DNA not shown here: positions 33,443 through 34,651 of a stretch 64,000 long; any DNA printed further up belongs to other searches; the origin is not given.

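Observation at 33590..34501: CarH-type cobalamin photoreceptor signature fused to a C-terminal XRE helix-turn-helix (inverted, swapped architecture)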

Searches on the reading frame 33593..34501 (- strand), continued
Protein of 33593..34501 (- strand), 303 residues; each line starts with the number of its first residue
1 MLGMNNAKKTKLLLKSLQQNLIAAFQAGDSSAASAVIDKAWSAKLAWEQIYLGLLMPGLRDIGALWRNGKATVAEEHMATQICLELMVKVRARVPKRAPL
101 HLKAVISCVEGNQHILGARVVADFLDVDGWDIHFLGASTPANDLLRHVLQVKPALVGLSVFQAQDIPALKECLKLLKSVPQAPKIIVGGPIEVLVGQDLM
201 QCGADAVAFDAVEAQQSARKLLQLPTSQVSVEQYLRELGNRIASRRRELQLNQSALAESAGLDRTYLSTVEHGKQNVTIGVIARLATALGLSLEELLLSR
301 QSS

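Call 6: find_homologous_proteins(query=window:33593-34501:-, max_evalue=0.001)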
Query window:33593-34501:- (303 aa): 145 proteins with E <= 0.001 among 5882 candidates; the best 120 are listed.
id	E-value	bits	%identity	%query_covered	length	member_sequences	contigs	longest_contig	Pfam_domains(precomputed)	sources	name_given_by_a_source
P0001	4.2e-181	618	96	99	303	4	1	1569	PF12844.14,PF02607.23,PF01381.29,PF13560.13,PF13443.13,PF02310.25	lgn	-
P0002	6.8e-97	342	54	97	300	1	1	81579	PF12844.14,PF02607.23,PF01381.29,PF13560.13,PF13443.13,PF02310.25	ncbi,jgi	jgi:methanogenic corrinoid protein MtbC1/DNA-binding XRE family transcriptional regulator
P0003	9.9e-95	335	54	97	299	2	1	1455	PF02607.23,PF01381.29,PF13560.13,PF13443.13,PF02310.25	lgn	-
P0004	4.8e-67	244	46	91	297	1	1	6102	PF12844.14,PF02607.23,PF01381.29,PF13560.13,PF13443.13,PF02310.25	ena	-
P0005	7.1e-64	234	43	95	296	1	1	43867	PF12844.14,PF02607.23,PF01381.29,PF13560.13,PF13443.13,PF02310.25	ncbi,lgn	-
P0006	3.0e-62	229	41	93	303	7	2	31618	PF12844.14,PF02607.23,PF01381.29,PF13560.13,PF13443.13,PF02310.25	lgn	-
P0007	4.3e-62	228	39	96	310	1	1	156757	PF12844.14,PF02607.23,PF01381.29,PF13560.13,PF13443.13,PF02310.25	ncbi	-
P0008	4.4e-62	228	40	98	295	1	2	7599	PF12844.14,PF02607.23,PF01381.29,PF13560.13,PF02310.25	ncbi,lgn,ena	-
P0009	8.0e-61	224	42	94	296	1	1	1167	PF12844.14,PF02607.23,PF01381.29,PF13560.13,PF13443.13,PF02310.25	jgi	jgi:methanogenic corrinoid protein MtbC1/DNA-binding XRE family transcriptional regulator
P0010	1.5e-60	223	39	97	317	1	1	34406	PF12844.14,PF02607.23,PF01381.29,PF13560.13,PF13443.13,PF02310.25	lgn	-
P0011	2.0e-60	223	40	99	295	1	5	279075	PF12844.14,PF02607.23,PF01381.29,PF13560.13,PF13443.13,PF02310.25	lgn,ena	-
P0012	2.5e-60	222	40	99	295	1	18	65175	PF12844.14,PF02607.23,PF01381.29,PF13560.13,PF13443.13,PF02310.25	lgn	-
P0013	1.0e-59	220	40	93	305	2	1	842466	PF12844.14,PF02607.23,PF01381.29,PF13560.13,PF02310.25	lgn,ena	-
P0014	2.4e-58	216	41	93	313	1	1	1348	PF12844.14,PF02607.23,PF01381.29,PF13560.13,PF13443.13,PF02310.25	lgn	-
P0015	4.8e-58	215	41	94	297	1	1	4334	PF12844.14,PF02607.23,PF01381.29,PF13560.13,PF13443.13,PF02310.25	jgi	-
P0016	7.7e-58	214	43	82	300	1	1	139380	PF12844.14,PF02607.23,PF01381.29,PF13560.13,PF13443.13,PF02310.25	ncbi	-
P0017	8.3e-58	214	40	95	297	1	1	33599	PF12844.14,PF02607.23,PF01381.29,PF13560.13,PF13443.13,PF02310.25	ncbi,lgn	-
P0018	8.9e-58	214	42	93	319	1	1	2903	PF12844.14,PF02607.23,PF01381.29,PF13560.13,PF13443.13,PF02310.25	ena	-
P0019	1.1e-57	214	41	93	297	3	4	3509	PF12844.14,PF02607.23,PF01381.29,PF13560.13,PF13443.13,PF02310.25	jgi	jgi:methanogenic corrinoid protein MtbC1/DNA-binding XRE family transcriptional regulator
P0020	1.2e-57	213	41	93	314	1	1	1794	PF12844.14,PF02607.23,PF01381.29,PF13560.13,PF02310.25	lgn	-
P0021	2.0e-57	213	39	97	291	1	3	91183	PF12844.14,PF02607.23,PF01381.29,PF13560.13,PF13443.13,PF02310.25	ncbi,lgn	-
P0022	2.4e-57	213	41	93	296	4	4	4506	PF12844.14,PF02607.23,PF01381.29,PF13560.13,PF13443.13,PF02310.25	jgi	jgi:methanogenic corrinoid protein MtbC1/DNA-binding XRE family transcriptional regulator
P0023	2.5e-57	212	42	89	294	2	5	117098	PF12844.14,PF02607.23,PF01381.29,PF13560.13,PF13443.13,PF02310.25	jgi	jgi:methanogenic corrinoid protein MtbC1/DNA-binding XRE family transcriptional regulator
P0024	2.6e-57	212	40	94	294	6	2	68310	PF12844.14,PF02607.23,PF01381.29,PF13560.13,PF13443.13,PF02310.25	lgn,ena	-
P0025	4.2e-57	212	41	97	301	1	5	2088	PF12844.14,PF02607.23,PF01381.29,PF13560.13,PF13443.13,PF02310.25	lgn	-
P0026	7.2e-57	211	40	93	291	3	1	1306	PF12844.14,PF02607.23,PF01381.29,PF13560.13,PF02310.25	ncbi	-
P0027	8.6e-57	211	43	94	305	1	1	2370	PF12844.14,PF02607.23,PF01381.29,PF13560.13,PF13443.13,PF02310.25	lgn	-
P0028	1.2e-56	210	42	93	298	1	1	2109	PF12844.14,PF02607.23,PF01381.29,PF13560.13,PF13443.13,PF02310.25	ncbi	-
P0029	1.3e-56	210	40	97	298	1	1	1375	PF12844.14,PF02607.23,PF01381.29,PF13560.13,PF13443.13,PF02310.25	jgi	jgi:methylmalonyl-CoA mutase cobalamin-binding domain/chain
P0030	1.7e-56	210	41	94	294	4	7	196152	PF12844.14,PF02607.23,PF01381.29,PF13560.13,PF13443.13,PF02310.25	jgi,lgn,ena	jgi:methanogenic corrinoid protein MtbC1/DNA-binding XRE family transcriptional regulator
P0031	2.9e-56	209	40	94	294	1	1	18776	PF12844.14,PF02607.23,PF01381.29,PF13560.13,PF13443.13,PF02310.25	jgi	jgi:methanogenic corrinoid protein MtbC1/DNA-binding XRE family transcriptional regulator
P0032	4.1e-56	208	42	93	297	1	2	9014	PF13744.13,PF12844.14,PF02607.23,PF01381.29,PF13560.13,PF02310.25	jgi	jgi:methanogenic corrinoid protein MtbC1/DNA-binding XRE family transcriptional regulator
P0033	9.8e-56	207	42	93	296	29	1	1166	PF12844.14,PF02607.23,PF01381.29,PF13560.13,PF02310.25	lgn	-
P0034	1.9e-55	206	40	93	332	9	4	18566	PF12844.14,PF02607.23,PF01381.29,PF13560.13,PF02310.25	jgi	jgi:methanogenic corrinoid protein MtbC1/DNA-binding XRE family transcriptional regulator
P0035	2.2e-55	206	39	93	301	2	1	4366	PF12844.14,PF02607.23,PF01381.29,PF13560.13,PF13443.13,PF02310.25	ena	-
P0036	3.9e-55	205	41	93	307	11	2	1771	PF12844.14,PF02607.23,PF01381.29,PF13560.13,PF13443.13,PF02310.25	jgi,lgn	-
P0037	4.3e-55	205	40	94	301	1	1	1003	PF12844.14,PF02607.23,PF01381.29,PF13560.13,PF13443.13,PF02310.25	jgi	jgi:methanogenic corrinoid protein MtbC1/DNA-binding XRE family transcriptional regulator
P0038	5.0e-55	205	40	94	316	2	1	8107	PF12844.14,PF02607.23,PF01381.29,PF24250.2,PF13560.13,PF13443.13,PF02310.25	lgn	-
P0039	2.1e-54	203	38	92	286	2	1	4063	PF12844.14,PF02607.23,PF01381.29,PF13560.13,PF02310.25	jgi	jgi:methanogenic corrinoid protein MtbC1/DNA-binding XRE family transcriptional regulator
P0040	2.8e-54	202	39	95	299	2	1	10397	PF12844.14,PF02607.23,PF01381.29,PF13560.13,PF13443.13,PF02310.25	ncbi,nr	ncbi:MAG: cobalamin-dependent protein [Chloroflexi bacterium]|nr:cobalamin-dependent protein [Chloro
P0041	4.9e-54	202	39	93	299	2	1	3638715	PF12844.14,PF02607.23,PF01381.29,PF13560.13,PF13443.13,PF02310.25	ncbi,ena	-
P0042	9.0e-54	201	40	89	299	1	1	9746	PF12844.14,PF02607.23,PF01381.29,PF13560.13,PF13443.13,PF02310.25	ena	-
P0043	1.4e-53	200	40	93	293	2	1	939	PF02607.23,PF01381.29,PF13560.13,PF02310.25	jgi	jgi:methanogenic corrinoid protein MtbC1/DNA-binding XRE family transcriptional regulator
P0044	1.4e-53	200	40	89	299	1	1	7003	PF12844.14,PF02607.23,PF01381.29,PF13560.13,PF13443.13,PF02310.25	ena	-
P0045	1.5e-53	200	40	93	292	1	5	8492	PF12844.14,PF02607.23,PF01381.29,PF13560.13,PF13443.13,PF02310.25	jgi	jgi:methanogenic corrinoid protein MtbC1/DNA-binding XRE family transcriptional regulator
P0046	1.7e-53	200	40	90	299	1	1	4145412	PF12844.14,PF02607.23,PF01381.29,PF13560.13,PF13443.13,PF02310.25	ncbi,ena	-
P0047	1.8e-53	200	40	90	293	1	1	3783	PF12844.14,PF02607.23,PF01381.29,PF13560.13,PF13443.13,PF02310.25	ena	-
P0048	2.6e-53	199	40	89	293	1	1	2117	PF12844.14,PF02607.23,PF01381.29,PF13560.13,PF13443.13,PF02310.25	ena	-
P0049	2.9e-53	199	40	93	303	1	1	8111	PF12844.14,PF02607.23,PF01381.29,PF13560.13,PF13443.13,PF02310.25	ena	-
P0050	3.4e-53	199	40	91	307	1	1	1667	PF12844.14,PF02607.23,PF01381.29,PF13560.13,PF02310.25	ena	-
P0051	3.6e-53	199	43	89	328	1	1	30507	PF12844.14,PF02607.23,PF01381.29,PF13560.13,PF13443.13,PF02310.25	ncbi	-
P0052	3.6e-53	199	41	91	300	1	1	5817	PF12844.14,PF02607.23,PF01381.29,PF13560.13,PF02310.25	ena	-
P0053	1.1e-52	197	41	91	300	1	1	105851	PF12844.14,PF02607.23,PF01381.29,PF13560.13,PF02310.25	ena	-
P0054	1.1e-52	197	41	91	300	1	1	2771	PF12844.14,PF02607.23,PF01381.29,PF13560.13,PF02310.25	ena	-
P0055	1.1e-52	197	40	90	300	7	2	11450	PF12844.14,PF02607.23,PF01381.29,PF13560.13,PF02310.25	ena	-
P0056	1.5e-52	197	39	90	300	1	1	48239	PF12844.14,PF02607.23,PF01381.29,PF13560.13,PF13443.13,PF02310.25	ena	-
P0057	1.5e-52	197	38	93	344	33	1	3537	PF12844.14,PF02607.23,PF01381.29,PF13560.13,PF02310.25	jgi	jgi:methanogenic corrinoid protein MtbC1/DNA-binding XRE family transcriptional regulator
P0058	1.6e-52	197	39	93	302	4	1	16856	PF12844.14,PF02607.23,PF01381.29,PF13560.13,PF13443.13,PF02310.25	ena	-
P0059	2.2e-52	196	41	91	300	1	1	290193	PF12844.14,PF02607.23,PF01381.29,PF13560.13,PF02310.25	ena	-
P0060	2.5e-52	196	38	93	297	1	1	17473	PF12844.14,PF02607.23,PF01381.29,PF13560.13,PF02310.25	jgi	jgi:methanogenic corrinoid protein MtbC1/DNA-binding XRE family transcriptional regulator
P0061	3.2e-52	196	41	91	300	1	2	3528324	PF12844.14,PF02607.23,PF01381.29,PF13560.13,PF02310.25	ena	-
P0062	6.5e-52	195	40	91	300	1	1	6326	PF12844.14,PF02607.23,PF01381.29,PF13560.13,PF02310.25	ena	-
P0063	7.9e-52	194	40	93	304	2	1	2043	PF12844.14,PF02607.23,PF01381.29,PF13560.13,PF13443.13,PF02310.25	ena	-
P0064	1.3e-51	194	41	86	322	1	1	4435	PF12844.14,PF02607.23,PF01381.29,PF13560.13,PF13443.13,PF02310.25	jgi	jgi:methanogenic corrinoid protein MtbC1/DNA-binding XRE family transcriptional regulator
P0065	1.4e-51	194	40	94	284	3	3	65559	PF12844.14,PF02607.23,PF01381.29,PF13560.13,PF13443.13,PF02310.25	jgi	jgi:methanogenic corrinoid protein MtbC1/DNA-binding XRE family transcriptional regulator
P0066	1.6e-51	193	37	96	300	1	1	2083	PF12844.14,PF02607.23,PF01381.29,PF13560.13,PF13443.13,PF02310.25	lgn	-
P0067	1.9e-51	193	40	93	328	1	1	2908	PF12844.14,PF02607.23,PF01381.29,PF13560.13,PF13443.13,PF02310.25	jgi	jgi:methanogenic corrinoid protein MtbC1/DNA-binding XRE family transcriptional regulator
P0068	3.4e-51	192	39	91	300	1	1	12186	PF12844.14,PF02607.23,PF01381.29,PF13560.13,PF13443.13,PF02310.25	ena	-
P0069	3.8e-51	192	40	93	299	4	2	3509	PF12844.14,PF02607.23,PF01381.29,PF13560.13,PF13443.13,PF02310.25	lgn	-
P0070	4.4e-51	192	38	96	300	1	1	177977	PF12844.14,PF02607.23,PF01381.29,PF13560.13,PF13443.13,PF02310.25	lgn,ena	-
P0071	7.3e-51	191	41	93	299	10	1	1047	PF12844.14,PF02607.23,PF01381.29,PF13560.13,PF13443.13,PF02310.25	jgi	jgi:methanogenic corrinoid protein MtbC1/DNA-binding XRE family transcriptional regulator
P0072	1.1e-50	191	38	96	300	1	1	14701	PF12844.14,PF02607.23,PF01381.29,PF13560.13,PF13443.13,PF02310.25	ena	-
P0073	1.4e-50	190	38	91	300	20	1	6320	PF12844.14,PF02607.23,PF01381.29,PF13560.13,PF13443.13,PF02310.25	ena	-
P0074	2.1e-50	190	40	93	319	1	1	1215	PF12844.14,PF02607.23,PF01381.29,PF13560.13,PF13443.13,PF02310.25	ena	-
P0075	2.3e-50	190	38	91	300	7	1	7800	PF12844.14,PF02607.23,PF01381.29,PF13560.13,PF13443.13,PF02310.25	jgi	-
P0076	4.0e-50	189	41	83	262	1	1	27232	PF12844.14,PF02607.23,PF01381.29,PF13560.13,PF13443.13,PF02310.25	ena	-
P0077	4.1e-50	189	39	95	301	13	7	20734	PF12844.14,PF02607.23,PF01381.29,PF13560.13,PF13443.13,PF02310.25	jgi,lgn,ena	jgi:MerR family transcriptional regulator, light-induced transcriptional regulator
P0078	5.3e-50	188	38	91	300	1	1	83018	PF12844.14,PF02607.23,PF01381.29,PF13560.13,PF13443.13,PF02310.25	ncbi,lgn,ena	-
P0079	7.7e-50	188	39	93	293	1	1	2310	PF12844.14,PF02607.23,PF01381.29,PF13560.13,PF13443.13,PF02310.25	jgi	jgi:methanogenic corrinoid protein MtbC1/DNA-binding XRE family transcriptional regulator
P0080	7.7e-50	188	38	96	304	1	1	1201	PF12844.14,PF02607.23,PF01381.29,PF13560.13,PF13443.13,PF02310.25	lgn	-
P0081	9.3e-50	188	37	90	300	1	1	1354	PF12844.14,PF02607.23,PF01381.29,PF13560.13,PF13443.13,PF02310.25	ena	-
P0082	1.1e-49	187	38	94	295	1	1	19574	PF12844.14,PF02607.23,PF01381.29,PF13560.13,PF13443.13,PF02310.25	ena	-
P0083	3.8e-49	186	42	83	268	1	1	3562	PF12844.14,PF02607.23,PF01381.29,PF13560.13,PF13443.13,PF02310.25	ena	-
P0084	7.2e-49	185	38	93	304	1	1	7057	PF12844.14,PF02607.23,PF01381.29,PF13560.13,PF13443.13,PF02310.25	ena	-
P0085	4.2e-48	182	38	92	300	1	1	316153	PF12844.14,PF02607.23,PF01381.29,PF13560.13,PF02310.25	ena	-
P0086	6.4e-48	182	38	94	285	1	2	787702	PF12844.14,PF02607.23,PF01381.29,PF13560.13,PF13443.13,PF02310.25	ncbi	-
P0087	8.8e-48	181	37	89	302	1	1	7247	PF12844.14,PF02607.23,PF01381.29,PF13560.13,PF13443.13,PF02310.25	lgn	-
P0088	9.6e-48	181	38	93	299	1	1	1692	PF12844.14,PF02607.23,PF01381.29,PF13560.13,PF02310.25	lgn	-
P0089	1.5e-47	180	38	93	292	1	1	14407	PF12844.14,PF02607.23,PF01381.29,PF13560.13,PF13443.13,PF02310.25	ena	-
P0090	3.8e-47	179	39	86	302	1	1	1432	PF12844.14,PF02607.23,PF01381.29,PF13560.13,PF13443.13,PF02310.25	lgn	-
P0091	5.0e-46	175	40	81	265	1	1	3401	PF12844.14,PF02607.23,PF01381.29,PF13560.13,PF13443.13,PF02310.25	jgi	jgi:methanogenic corrinoid protein MtbC1/DNA-binding XRE family transcriptional regulator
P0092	5.4e-46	175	37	93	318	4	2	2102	PF02607.23,PF01381.29,PF13560.13,PF02310.25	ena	-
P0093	7.6e-43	165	35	95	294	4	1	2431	PF02607.23,PF01381.29,PF13560.13,PF02310.25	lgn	-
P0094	1.2e-38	151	33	97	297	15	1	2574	PF12844.14,PF02607.23,PF01381.29,PF13560.13,PF13443.13,PF02310.25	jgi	jgi:MerR family transcriptional regulator, light-induced transcriptional regulator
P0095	3.3e-38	150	40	70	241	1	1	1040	PF12844.14,PF01381.29,PF13560.13,PF13443.13,PF02310.25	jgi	jgi:methylmalonyl-CoA mutase cobalamin-binding subunit/DNA-binding XRE family transcriptional regula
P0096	1.1e-36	145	42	65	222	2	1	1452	PF12844.14,PF01381.29,PF13560.13,PF13443.13,PF02310.25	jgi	jgi:DNA-binding XRE family transcriptional regulator/methylmalonyl-CoA mutase cobalamin-binding subu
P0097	2.7e-30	124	41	59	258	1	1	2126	PF12844.14,PF01381.29,PF13560.13,PF02310.25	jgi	jgi:transcriptional regulator with XRE-family HTH domain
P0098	8.4e-30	122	40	58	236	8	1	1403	PF02607.23,PF02310.25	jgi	jgi:MerR family transcriptional regulator, light-induced transcriptional regulator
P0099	1.4e-29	121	34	65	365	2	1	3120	PF02607.23,PF02310.25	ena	-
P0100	6.0e-29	119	38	64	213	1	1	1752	PF02607.23,PF02310.25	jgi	jgi:MerR family transcriptional regulator, light-induced transcriptional regulator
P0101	4.6e-28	116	39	60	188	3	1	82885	PF12844.14,PF01381.29,PF13560.13,PF13443.13,PF02310.25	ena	-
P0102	2.1e-26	111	36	64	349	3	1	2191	PF02607.23,PF02310.25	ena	-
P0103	7.2e-26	109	34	67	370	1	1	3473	PF02607.23,PF02310.25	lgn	-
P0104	2.2e-25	108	35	67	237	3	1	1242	PF02607.23,PF02310.25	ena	-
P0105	8.9e-25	106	36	66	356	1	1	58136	PF02607.23,PF02310.25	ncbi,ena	-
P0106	1.0e-24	105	36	58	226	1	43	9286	PF02607.23,PF02310.25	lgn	-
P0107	3.4e-24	104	33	58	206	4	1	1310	PF02607.23,PF02310.25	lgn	-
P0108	1.0e-23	102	35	66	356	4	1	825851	PF02607.23,PF02310.25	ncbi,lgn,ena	-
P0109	2.5e-23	101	39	45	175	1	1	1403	PF02607.23,PF02310.25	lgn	-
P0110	2.5e-23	101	32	69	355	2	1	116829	PF02607.23,PF02310.25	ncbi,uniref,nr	ncbi:cobalamin B12-binding domain-containing protein [Hymenobacter ruricola]|uniref:Cobalamin-depend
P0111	5.6e-23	100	33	67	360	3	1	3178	PF02607.23,PF02310.25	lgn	-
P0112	1.5e-22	98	32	58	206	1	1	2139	PF02607.23,PF02310.25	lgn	-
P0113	4.7e-22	97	35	58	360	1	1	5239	PF02607.23,PF02310.25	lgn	-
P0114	7.6e-22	96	36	47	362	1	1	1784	PF02607.23,PF02310.25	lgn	-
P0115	1.0e-21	96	34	56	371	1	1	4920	PF02607.23,PF02310.25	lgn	-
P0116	1.0e-21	96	36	55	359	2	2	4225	PF02607.23,PF02310.25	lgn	-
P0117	1.8e-21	95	38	47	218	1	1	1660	PF02607.23,PF02310.25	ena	-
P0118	2.2e-21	95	35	53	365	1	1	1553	PF02607.23,PF02310.25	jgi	jgi:MerR family transcriptional regulator, light-induced transcriptional regulator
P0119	5.4e-21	93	34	58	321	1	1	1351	PF02607.23,PF02310.25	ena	-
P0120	5.5e-21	93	41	46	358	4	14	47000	PF02607.23,PF02310.25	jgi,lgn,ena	-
